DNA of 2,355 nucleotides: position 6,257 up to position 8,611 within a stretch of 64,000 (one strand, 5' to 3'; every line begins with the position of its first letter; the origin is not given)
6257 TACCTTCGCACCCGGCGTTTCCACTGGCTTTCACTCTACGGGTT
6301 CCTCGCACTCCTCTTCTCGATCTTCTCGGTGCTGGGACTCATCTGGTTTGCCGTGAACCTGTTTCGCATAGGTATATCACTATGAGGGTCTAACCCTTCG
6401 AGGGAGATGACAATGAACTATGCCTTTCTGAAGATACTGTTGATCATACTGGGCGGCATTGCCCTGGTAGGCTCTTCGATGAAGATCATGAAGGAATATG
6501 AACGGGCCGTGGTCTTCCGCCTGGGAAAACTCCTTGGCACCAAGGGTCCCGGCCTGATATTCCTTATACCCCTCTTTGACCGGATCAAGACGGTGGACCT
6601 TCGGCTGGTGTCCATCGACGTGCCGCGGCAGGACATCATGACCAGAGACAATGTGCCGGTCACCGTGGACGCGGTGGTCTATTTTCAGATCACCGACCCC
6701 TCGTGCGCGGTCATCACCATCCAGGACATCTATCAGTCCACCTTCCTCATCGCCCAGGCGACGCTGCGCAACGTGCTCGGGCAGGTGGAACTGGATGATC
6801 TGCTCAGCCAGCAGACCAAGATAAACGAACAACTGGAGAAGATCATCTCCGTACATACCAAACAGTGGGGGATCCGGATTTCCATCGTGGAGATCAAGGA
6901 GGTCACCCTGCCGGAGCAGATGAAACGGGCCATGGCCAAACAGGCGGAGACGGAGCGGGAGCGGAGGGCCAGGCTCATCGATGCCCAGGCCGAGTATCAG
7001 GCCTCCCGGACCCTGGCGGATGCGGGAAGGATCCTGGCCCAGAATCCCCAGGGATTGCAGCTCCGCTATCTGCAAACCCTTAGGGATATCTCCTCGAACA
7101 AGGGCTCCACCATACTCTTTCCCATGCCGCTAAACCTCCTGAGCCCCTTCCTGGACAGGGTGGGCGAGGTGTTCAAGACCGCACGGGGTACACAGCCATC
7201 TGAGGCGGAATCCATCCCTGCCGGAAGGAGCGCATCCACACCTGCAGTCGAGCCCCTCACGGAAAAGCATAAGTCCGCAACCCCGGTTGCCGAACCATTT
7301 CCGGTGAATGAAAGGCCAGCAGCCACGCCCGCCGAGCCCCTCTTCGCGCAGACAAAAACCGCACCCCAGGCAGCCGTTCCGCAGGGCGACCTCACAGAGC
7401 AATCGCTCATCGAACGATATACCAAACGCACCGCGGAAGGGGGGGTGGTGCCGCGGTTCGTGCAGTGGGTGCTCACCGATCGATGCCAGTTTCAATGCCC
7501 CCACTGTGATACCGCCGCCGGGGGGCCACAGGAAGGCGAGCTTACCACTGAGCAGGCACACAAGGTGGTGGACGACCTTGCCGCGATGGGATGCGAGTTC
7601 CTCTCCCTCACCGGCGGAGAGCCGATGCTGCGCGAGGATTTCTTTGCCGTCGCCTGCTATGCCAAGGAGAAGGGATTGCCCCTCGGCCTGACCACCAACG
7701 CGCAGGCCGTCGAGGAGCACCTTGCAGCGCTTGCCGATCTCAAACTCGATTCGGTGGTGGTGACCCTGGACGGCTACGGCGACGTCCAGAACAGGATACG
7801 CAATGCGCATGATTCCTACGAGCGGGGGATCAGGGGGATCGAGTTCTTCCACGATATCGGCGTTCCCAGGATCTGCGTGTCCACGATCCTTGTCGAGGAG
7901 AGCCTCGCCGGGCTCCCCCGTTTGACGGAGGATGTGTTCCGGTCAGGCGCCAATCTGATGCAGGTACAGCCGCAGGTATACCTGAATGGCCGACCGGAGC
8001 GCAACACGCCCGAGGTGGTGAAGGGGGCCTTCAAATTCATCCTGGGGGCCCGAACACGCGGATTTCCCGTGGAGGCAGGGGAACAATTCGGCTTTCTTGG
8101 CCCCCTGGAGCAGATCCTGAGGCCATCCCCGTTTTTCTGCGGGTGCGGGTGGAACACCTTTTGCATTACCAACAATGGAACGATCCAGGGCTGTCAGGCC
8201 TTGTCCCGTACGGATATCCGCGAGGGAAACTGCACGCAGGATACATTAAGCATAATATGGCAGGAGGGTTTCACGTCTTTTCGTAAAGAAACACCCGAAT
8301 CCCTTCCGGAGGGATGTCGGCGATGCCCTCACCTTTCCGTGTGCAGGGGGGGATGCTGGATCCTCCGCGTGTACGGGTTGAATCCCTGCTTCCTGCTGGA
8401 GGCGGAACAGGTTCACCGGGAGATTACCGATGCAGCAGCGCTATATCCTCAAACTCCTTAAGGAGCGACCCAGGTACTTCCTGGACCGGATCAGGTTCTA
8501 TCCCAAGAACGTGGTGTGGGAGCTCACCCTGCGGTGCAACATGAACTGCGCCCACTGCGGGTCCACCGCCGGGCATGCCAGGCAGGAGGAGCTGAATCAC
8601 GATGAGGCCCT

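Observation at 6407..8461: Stomatin/SPFH domain fused to a radical SAM/SPASM enzyme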

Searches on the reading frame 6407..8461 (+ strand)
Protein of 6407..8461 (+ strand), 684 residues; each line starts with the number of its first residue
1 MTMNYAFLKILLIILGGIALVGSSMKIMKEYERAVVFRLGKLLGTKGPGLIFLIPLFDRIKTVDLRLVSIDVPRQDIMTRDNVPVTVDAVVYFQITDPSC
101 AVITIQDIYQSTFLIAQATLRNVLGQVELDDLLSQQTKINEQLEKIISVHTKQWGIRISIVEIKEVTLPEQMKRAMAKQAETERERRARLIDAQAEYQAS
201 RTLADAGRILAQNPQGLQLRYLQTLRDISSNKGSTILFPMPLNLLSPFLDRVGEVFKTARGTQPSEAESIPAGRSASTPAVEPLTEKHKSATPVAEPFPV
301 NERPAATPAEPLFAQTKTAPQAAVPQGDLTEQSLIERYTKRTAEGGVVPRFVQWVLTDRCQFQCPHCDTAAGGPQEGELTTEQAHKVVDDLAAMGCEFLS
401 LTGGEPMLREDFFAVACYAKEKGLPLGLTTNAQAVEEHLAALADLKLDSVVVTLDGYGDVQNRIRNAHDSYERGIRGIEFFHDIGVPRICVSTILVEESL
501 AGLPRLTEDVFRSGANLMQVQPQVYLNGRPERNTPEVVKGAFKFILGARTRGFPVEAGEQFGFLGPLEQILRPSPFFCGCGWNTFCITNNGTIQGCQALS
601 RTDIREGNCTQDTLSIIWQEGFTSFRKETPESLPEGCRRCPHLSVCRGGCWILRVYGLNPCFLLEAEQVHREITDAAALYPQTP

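Call 5: search_protein_families(library=pfam, proteins=[window:6407-8461:+], max_evalue=0.01)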
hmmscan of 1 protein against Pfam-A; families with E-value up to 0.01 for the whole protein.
window:6407-8461:+ (684 aa): 5 families
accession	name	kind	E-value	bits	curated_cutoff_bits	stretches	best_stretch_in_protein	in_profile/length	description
PF01145.31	Band_7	-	1.6e-37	129.7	23.6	1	27-196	2-175/176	SPFH domain / Band 7 family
PF04055.27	Radical_SAM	-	1.8e-23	84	29.5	1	355-495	2-149/166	Radical SAM superfamily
PF13186.11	SPASM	-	1.7e-06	28.6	21.5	1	578-641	1-67/67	Iron-sulfur cluster-binding domain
PF13421.11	Band_7_1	-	2.1e-05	24.7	24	1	119-181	144-208/211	SPFH domain-Band 7 family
PF13353.11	Fer4_12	-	0.0001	23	22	1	356-417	11-75/137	4Fe-4S single cluster domain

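Call 6: search_protein_families(library=ncbifam, proteins=[window:6407-8461:+], max_evalue=0.01)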
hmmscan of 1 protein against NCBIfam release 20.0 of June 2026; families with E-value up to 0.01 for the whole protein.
window:6407-8461:+ (684 aa): 66 families (the best 25 are shown)
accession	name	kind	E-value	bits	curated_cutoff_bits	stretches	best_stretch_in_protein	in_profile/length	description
TIGR04133.1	rSAM_w_lipo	hypoth_equivalog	4.4e-35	121.2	425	1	350-653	24-334/350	TIGR04133 family radical SAM/SPASM protein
TIGR04103.1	rSAM_nif11_3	equivalog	2.7e-33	115.2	725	1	350-654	5-330/412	nif11-class peptide radical SAM maturase 3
TIGR03962.1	mycofact_rSAM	equivalog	4.8e-32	111.5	265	1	346-657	8-320/339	mycofactocin radical SAM maturase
TIGR04051.1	rSAM_NirJ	equivalog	6.3e-32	110.9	515.45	1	352-510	4-163/354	heme d1 biosynthesis radical SAM protein NirJ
TIGR03913.1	rad_SAM_trio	equivalog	1.2e-31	109.6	591.75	1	337-651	6-336/477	GDL motif peptide-associated radical SAM/SPASM maturase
TIGR04545.1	rSAM_ahbD_hemeb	equivalog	8.3e-28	97.8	500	1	352-515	2-167/339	heme b synthase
TIGR04546.1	rSAM_ahbC_deAc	equivalog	2.8e-27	95.5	650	1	352-486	41-177/390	12,18-didecarboxysiroheme deacetylase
TIGR04053.2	TIGR04053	equivalog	7.9e-26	91.2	395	1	349-520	7-183/366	TIGR04053 family radical SAM/SPASM domain-containing protein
TIGR04347.1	pseudo_SAM_Halo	equivalog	1.5e-25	90.3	525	1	351-487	39-177/390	TIGR04347 family pseudo-SAM/SPASM protein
NF045574.1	sacti_mat_StsB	exception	1.6e-25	89.9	625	1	351-651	97-396/466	StsB family radical SAM/SPASM domain sactipeptide maturase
TIGR04055.1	rSAM_NirJ2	equivalog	5.9e-24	85.2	500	1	352-498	2-149/326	putative heme d1 biosynthesis radical SAM protein NirJ2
NF050035.1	rSAM_WgK_link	exception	1.3e-23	83.6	650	2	348-487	7-149/367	radical SAM/SPASM peptide maturase WgkB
TIGR02109.1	PQQ_syn_pqqE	equivalog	2.1e-23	82.8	381.35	1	354-650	11-312/358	pyrroloquinoline quinone biosynthesis protein PqqE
TIGR04054.1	rSAM_NirJ1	equivalog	3.4e-22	78.6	650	1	351-485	37-173/387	putative heme d1 biosynthesis radical SAM protein NirJ1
TIGR01933.1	hflK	equivalog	2.5e-20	73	159.4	1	26-199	2-177/261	FtsH protease activity modulator HflK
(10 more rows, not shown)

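Call 11: find_homologous_proteins(query=window:6407-8461:+)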
Query window:6407-8461:+ (684 aa): 281 proteins with E <= 0.001 among 8000 candidates; the best 120 are listed.
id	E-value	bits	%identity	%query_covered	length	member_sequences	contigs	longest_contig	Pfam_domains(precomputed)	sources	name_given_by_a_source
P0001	0.0e+0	1556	100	100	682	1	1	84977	PF13186.12,PF01145.32,PF04055.28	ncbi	ncbi:MAG: SPFH domain-containing protein [bacterium]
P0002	0.0e+0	1329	87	100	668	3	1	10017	PF01145.32,PF04055.28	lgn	-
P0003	0.0e+0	1259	83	100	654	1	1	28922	PF13186.12,PF01145.32,PF04055.28,PF13353.12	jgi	-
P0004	0.0e+0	1234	82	100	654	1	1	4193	PF13186.12,PF01145.32,PF04055.28,PF13353.12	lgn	-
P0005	0.0e+0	1027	69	100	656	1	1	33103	PF13186.12,PF01145.32,PF04055.28,PF13353.12,PF13421.12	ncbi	ncbi:MAG: SPFH domain-containing protein [bacterium]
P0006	1.5e-291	987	65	100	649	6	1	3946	PF13186.12,PF01145.32,PF04055.28,PF13353.12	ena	-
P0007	2.0e-287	973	64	100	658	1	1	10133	PF13186.12,PF01145.32,PF04055.28,PF13353.12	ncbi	ncbi:MAG: SPFH domain-containing protein [bacterium]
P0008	7.7e-286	968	64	98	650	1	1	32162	PF01145.32,PF04055.28,PF13353.12,PF13421.12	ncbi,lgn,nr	ncbi:radical SAM protein [bacterium]|nr:radical SAM protein [bacterium]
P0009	1.9e-280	950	63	99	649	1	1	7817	PF13186.12,PF01145.32,PF04055.28,PF13421.12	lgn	-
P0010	4.0e-252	856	56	100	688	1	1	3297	PF13186.12,PF01145.32,PF04055.28,PF13353.12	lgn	-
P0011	4.6e-249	846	55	100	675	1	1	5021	PF13186.12,PF01145.32,PF04055.28,PF13353.12,PF13421.12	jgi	jgi:radical SAM protein with 4Fe4S-binding SPASM domain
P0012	2.7e-246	837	57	100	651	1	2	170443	PF13186.12,PF01145.32,PF04055.28,PF13421.12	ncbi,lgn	ncbi:MAG: SPFH domain-containing protein [bacterium]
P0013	7.5e-243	826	54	99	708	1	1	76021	PF13186.12,PF01145.32,PF04055.28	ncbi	ncbi:MAG: SPFH domain-containing protein [bacterium]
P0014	1.7e-242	824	56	96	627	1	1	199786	PF13186.12,PF01145.32,PF04055.28,PF13353.12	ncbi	ncbi:MAG: SPFH domain-containing protein [bacterium]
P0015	7.2e-242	822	54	100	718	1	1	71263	PF13186.12,PF01145.32,PF04055.28,PF13353.12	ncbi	ncbi:MAG: SPFH domain-containing protein [bacterium]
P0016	3.8e-240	817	56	96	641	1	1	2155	PF13186.12,PF01145.32,PF04055.28,PF13353.12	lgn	-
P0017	1.2e-238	812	55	100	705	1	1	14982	PF13186.12,PF01145.32,PF04055.28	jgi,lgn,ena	-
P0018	8.5e-235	799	42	62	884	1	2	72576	PF13186.12,PF01145.32,PF04055.28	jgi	jgi:radical SAM protein with 4Fe4S-binding SPASM domain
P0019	9.7e-235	799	54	49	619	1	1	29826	PF01145.32,PF04055.28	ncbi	ncbi:MAG: SPFH domain-containing protein [bacterium]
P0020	7.0e-194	664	50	33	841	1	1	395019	PF01145.32,PF13421.12,PF18154.7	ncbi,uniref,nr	ncbi:hypothetical protein pdam_00010691 [Pocillopora damicornis]|uniref:Band 7 domain-containing pro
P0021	2.6e-139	484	56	58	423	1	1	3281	PF01145.32,PF04055.28,PF13353.12,PF13421.12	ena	-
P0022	1.8e-117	411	41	38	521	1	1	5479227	PF01145.32,PF13421.12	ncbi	ncbi:uncharacterized protein CBL_01988 [Carabus blaptoides fortunei]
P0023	1.1e-79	287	49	36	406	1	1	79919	PF01145.32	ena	-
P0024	5.2e-79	284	52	37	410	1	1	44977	PF01145.32,PF13421.12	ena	-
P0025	6.5e-79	284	49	38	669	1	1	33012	PF00549.25,PF08442.16,PF01145.32,PF13421.12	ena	-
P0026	6.7e-79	284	52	36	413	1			PF01145.32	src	-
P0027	1.1e-78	283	50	36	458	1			PF01145.32,PF13421.12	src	-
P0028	2.8e-78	282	50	38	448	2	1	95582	PF01145.32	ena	-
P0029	3.8e-78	281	50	36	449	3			PF01145.32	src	-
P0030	8.0e-78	280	51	37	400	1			PF01145.32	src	-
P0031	2.7e-77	279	53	33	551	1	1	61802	PF01145.32,PF13421.12,PF07681.18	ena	-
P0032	1.4e-76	276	48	37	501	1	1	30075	PF24961.2,PF01145.32,PF01957.26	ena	-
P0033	1.5e-76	276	46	42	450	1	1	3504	PF01145.32,PF13421.12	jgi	-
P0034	2.1e-76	276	45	40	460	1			PF01145.32,PF13421.12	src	-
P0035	2.1e-76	276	48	38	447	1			PF01145.32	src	-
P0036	4.8e-76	275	55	34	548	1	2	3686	PF01145.32,PF02350.26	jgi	-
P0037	5.6e-76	274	55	32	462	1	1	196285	PF01145.32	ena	-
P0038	6.9e-76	274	47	41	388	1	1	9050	PF01145.32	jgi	jgi:regulator of protease activity HflC (stomatin/prohibitin superfamily)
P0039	1.6e-75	273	45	35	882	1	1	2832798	PF14529.13,PF01145.32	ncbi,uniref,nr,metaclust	ncbi:hypothetical protein T265_02290 [Opisthorchis viverrini]|uniref:Band 7 domain-containing protei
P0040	1.8e-75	273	53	35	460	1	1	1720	PF01145.32,PF13421.12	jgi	-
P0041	5.3e-75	271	55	33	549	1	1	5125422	PF01145.32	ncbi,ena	-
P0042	7.3e-75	271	45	46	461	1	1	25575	PF01145.32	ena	-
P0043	1.1e-74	270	53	35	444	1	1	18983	PF01145.32,PF13421.12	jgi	jgi:regulator of protease activity HflC (stomatin/prohibitin superfamily)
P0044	2.1e-74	269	51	34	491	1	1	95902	PF01145.32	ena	-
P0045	3.8e-74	268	50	37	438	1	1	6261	PF01145.32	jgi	jgi:regulator of protease activity HflC (stomatin/prohibitin superfamily)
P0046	6.5e-74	267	53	35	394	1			PF01145.32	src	-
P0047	2.7e-73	265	50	36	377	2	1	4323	PF01145.32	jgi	jgi:regulator of protease activity HflC (stomatin/prohibitin superfamily)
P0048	7.2e-73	264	51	33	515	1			PF02720.23,PF01145.32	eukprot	eukprot:gene20338-24400_t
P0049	1.8e-72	263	54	33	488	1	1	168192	PF01145.32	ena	-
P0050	1.8e-72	263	54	33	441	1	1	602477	PF01145.32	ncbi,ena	-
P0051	1.9e-72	263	50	33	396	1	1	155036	PF01145.32,PF13421.12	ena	-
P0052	2.4e-72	262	53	33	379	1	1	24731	PF01145.32,PF13421.12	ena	-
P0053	4.1e-72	262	54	33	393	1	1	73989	PF01145.32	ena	-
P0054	1.2e-71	260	52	33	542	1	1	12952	PF24961.2,PF01145.32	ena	-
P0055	1.7e-71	260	52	36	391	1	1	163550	PF01145.32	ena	-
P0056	1.8e-71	259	51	33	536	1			PF01145.32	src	-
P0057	2.5e-71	259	51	37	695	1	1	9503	PF24961.2,PF01145.32,PF25145.2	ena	-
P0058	2.9e-71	259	53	34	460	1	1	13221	PF01145.32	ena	-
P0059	2.9e-71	259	52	33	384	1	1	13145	PF01145.32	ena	-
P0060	4.8e-71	258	47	40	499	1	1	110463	PF01145.32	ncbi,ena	-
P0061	8.0e-71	257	52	34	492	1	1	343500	PF01145.32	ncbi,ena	-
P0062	8.1e-71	257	51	34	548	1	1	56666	PF01145.32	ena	-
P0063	1.3e-70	257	52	33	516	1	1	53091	PF01145.32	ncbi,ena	-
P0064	1.4e-70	257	51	34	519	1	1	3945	PF01145.32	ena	-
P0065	1.5e-70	256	52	36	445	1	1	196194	PF24961.2,PF01145.32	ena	-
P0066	2.1e-70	256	49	36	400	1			PF01145.32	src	-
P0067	2.1e-70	256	51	35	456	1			PF01145.32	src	-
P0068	2.2e-70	256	49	37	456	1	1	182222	PF01145.32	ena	-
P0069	4.0e-70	255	52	36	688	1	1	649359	PF24961.2,PF01145.32,PF25145.2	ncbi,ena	-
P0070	4.0e-70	255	51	35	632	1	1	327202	PF24961.2,PF01145.32,PF25145.2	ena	-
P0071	4.5e-70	255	55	33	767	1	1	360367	PF24961.2,PF01145.32,PF25145.2,PF07719.24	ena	-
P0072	6.3e-70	254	54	33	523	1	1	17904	PF01145.32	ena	-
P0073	7.4e-70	254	53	32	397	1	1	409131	PF24961.2,PF01145.32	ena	-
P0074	1.5e-69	253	46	40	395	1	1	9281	PF01145.32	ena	-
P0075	3.7e-69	252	51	34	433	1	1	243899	PF01145.32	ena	-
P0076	4.5e-69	251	53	33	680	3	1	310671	PF24961.2,PF01145.32,PF25145.2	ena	-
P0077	5.1e-69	251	53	33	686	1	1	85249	PF24961.2,PF01145.32,PF25145.2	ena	-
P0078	5.2e-69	251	44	40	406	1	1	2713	PF01145.32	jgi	jgi:regulator of protease activity HflC (stomatin/prohibitin superfamily)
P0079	1.1e-68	250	48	37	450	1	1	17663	PF01145.32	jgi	-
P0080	2.3e-68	249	51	33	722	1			PF01145.32,PF25145.2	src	-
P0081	2.8e-68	249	48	36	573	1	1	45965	PF01145.32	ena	-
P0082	1.3e-67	247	51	35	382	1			PF01145.32,PF01087.28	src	-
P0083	2.0e-67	246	38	36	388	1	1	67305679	PF01145.32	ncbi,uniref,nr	ncbi:hypothetical protein FSP39_015446 [Pinctada imbricata]|uniref:Band 7 domain-containing protein 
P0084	6.6e-67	244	52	33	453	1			PF01145.32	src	-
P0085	2.9e-66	242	47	39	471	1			PF01145.32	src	-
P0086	6.1e-66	241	50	34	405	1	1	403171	PF24961.2,PF01145.32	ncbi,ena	-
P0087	8.8e-66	241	52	33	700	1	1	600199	PF24961.2,PF01145.32,PF25145.2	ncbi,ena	-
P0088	2.5e-65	239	55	31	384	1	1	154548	PF01145.32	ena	-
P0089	3.9e-65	238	50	33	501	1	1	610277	PF16268.11,PF01145.32,PF01087.28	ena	-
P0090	4.0e-65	238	48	35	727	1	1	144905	PF24961.2,PF01145.32,PF25145.2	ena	-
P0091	5.0e-65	238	46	38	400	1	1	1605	PF01145.32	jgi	-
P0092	1.2e-64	237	47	36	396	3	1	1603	PF01145.32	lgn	-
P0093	1.6e-64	236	46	36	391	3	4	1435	PF01145.32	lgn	-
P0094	2.1e-64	236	49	33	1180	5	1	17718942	PF01145.32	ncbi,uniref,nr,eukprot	ncbi:Band 7 domain-containing protein [Caenorhabditis elegans]|uniref:Band 7 domain-containing prote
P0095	2.8e-64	236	53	31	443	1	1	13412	PF16268.11,PF01145.32,PF01087.28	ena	-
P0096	3.0e-64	236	49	33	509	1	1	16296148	PF01145.32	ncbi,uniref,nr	ncbi:uncharacterized protein LOC131889269 isoform X3 [Tigriopus californicus]|uniref:uncharacterized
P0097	3.1e-64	236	46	36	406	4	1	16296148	PF01145.32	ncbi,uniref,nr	ncbi:hypothetical protein TCAL_05141 [Tigriopus californicus]|uniref:Band 7 domain-containing protei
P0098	3.7e-64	235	48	35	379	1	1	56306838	PF01145.32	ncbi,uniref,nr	ncbi:band 7 protein AGAP004871-like [Mya arenaria]|uniref:band 7 protein AGAP004871-like n=1 Tax=Mya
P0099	5.8e-64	235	47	36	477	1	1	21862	PF01145.32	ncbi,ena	-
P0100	6.6e-64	234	47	36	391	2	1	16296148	PF01145.32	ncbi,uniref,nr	ncbi:band 7 protein AGAP004871-like [Tigriopus californicus]|uniref:band 7 protein AGAP004871-like n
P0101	7.7e-64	234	50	34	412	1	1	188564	PF01145.32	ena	-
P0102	1.0e-63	234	47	35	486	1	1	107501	PF01145.32,PF12900.14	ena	-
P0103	1.0e-63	234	47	36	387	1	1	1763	PF01145.32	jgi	-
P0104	1.3e-63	233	47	36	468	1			PF01145.32,PF01434.25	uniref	uniref:Band 7 domain-containing protein n=1 Tax=Globodera rostochiensis TaxID=31243 RepID=A0A914HEX7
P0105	2.0e-63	233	46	37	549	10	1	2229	PF01145.32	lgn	-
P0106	2.8e-63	232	53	31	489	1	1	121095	PF01145.32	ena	-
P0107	3.3e-63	232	47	37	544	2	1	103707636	PF01145.32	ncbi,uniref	ncbi:uncharacterized protein LOC134707739 isoform X2 [Mytilus trossulus]|uniref:uncharacterized prot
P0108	3.6e-63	232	46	36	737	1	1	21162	PF24961.2,PF00574.29,PF01145.32,PF01957.26,PF25145.2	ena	-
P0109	3.6e-63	232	48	33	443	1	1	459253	PF01145.32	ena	-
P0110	4.3e-63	232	47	37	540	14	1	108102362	PF01145.32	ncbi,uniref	ncbi:band 7 protein AAEL010189-like isoform X2 [Mytilus edulis]|uniref:band 7 protein AAEL010189-lik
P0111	5.1e-63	231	45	36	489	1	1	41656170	PF01145.32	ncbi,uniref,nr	ncbi:hypothetical protein KUTeg_022174 [Tegillarca granosa]|uniref:Band 7 domain-containing protein 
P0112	5.4e-63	231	48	34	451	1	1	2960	PF01116.27,PF01145.32,PF13421.12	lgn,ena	-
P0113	6.6e-63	231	48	33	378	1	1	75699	PF01145.32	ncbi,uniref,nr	ncbi:unnamed protein product [Mesocestoides corti]|uniref:PHB domain-containing protein n=1 Tax=Meso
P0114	7.2e-63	231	51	32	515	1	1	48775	PF01145.32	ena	-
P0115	1.0e-62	230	51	32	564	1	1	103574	PF01145.32,PF01957.26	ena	-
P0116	1.2e-62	230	47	33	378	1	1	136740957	PF01145.32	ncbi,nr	ncbi:unnamed protein product [Trichobilharzia szidati]|nr:unnamed protein product [Trichobilharzia s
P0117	1.3e-62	230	47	33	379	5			PF01145.32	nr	nr:mechanosensory protein 2 [Hymenolepis microstoma]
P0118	1.6e-62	230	49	34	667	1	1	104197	PF24961.2,PF01145.32,PF25145.2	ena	-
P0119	1.6e-62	230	48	36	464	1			PF01145.32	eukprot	eukprot:maker-scaffold21_size687808-snap-gene-4.8 protein:Tk09837 transcript:maker-scaffold21_size68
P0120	1.8e-62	230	47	36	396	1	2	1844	PF01145.32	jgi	-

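Call 13: find_encoding_contigs(protein=P0012, flank=8000, max_places=3)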
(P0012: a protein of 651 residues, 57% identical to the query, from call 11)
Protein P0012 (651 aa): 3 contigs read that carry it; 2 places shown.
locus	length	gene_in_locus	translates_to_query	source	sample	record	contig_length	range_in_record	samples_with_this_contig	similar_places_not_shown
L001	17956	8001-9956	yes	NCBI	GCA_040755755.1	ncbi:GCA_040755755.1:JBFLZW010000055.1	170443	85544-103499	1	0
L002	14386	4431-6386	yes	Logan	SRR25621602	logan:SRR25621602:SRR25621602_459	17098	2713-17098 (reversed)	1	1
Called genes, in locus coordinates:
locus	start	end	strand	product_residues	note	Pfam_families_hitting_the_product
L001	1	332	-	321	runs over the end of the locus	PF00579:tRNA-synt_1b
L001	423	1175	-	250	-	PF07505:DUF5131, PF17338:GP88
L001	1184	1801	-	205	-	-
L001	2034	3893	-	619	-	PF00012:HSP70, PF06723:MreB_Mbl (weak)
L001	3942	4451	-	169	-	PF10816:DUF2760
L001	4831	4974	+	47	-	-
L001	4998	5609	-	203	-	-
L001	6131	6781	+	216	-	PF00730:HhH-GPD, PF00633:HHH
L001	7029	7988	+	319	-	-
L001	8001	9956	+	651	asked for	PF01145:Band_7, PF13421:Band_7_1 (weak), PF04055:Radical_SAM, PF13186:SPASM (weak)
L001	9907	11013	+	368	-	PF13353:Fer4_12 (weak), PF04055:Radical_SAM, PF13186:SPASM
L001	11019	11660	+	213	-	-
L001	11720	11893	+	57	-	-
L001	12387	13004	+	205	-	-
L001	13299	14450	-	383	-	PF01435:Peptidase_M48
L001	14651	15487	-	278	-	-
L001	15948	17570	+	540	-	PF04715:, PF00425:Chorismate_bind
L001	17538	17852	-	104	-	-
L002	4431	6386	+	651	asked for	PF01145:Band_7, PF13421:Band_7_1 (weak), PF04055:Radical_SAM, PF13186:SPASM (weak)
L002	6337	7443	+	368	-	PF13353:Fer4_12 (weak), PF04055:Radical_SAM, PF13186:SPASM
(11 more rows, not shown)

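Call 14: find_encoding_contigs(protein=P0014, flank=8000, max_places=3)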
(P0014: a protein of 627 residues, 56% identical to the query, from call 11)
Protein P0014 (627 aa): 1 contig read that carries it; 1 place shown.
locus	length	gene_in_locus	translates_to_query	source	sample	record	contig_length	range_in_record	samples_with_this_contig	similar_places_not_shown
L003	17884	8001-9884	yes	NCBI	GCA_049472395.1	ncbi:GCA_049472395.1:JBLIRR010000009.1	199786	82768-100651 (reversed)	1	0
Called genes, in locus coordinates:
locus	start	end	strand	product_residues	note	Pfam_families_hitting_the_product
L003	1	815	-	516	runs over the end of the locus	PF00691:OmpA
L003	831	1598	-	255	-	PF00092:VWA, PF13519:VWA_2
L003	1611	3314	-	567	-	PF13379:NMT1_2 (faint), PF09084:NMT1 (faint), PF00691:OmpA (faint)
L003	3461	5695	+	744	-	PF13646:HEAT_2 (faint)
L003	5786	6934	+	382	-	PF13487:HD_5, PF01966:HD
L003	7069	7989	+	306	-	-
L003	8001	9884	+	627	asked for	PF01145:Band_7, PF04055:Radical_SAM, PF13353:Fer4_12 (faint), PF13186:SPASM (weak)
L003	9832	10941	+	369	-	PF13353:Fer4_12 (weak), PF04055:Radical_SAM, PF13186:SPASM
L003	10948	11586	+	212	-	-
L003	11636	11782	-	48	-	-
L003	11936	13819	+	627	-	PF17159:MASE3, PF00989:PAS, PF13188:PAS_8 (weak), PF08448:PAS_4, PF13426:PAS_9, PF00512:HisKA, PF02518:HATPase_c, PF14501:HATPase_c_5 (weak), +1 more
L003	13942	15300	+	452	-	PF00072:Response_reg, PF00989:PAS, PF08448:PAS_4, PF13426:PAS_9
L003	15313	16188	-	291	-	PF14236:DruA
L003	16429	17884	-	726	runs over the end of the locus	PF09826:Beta_propel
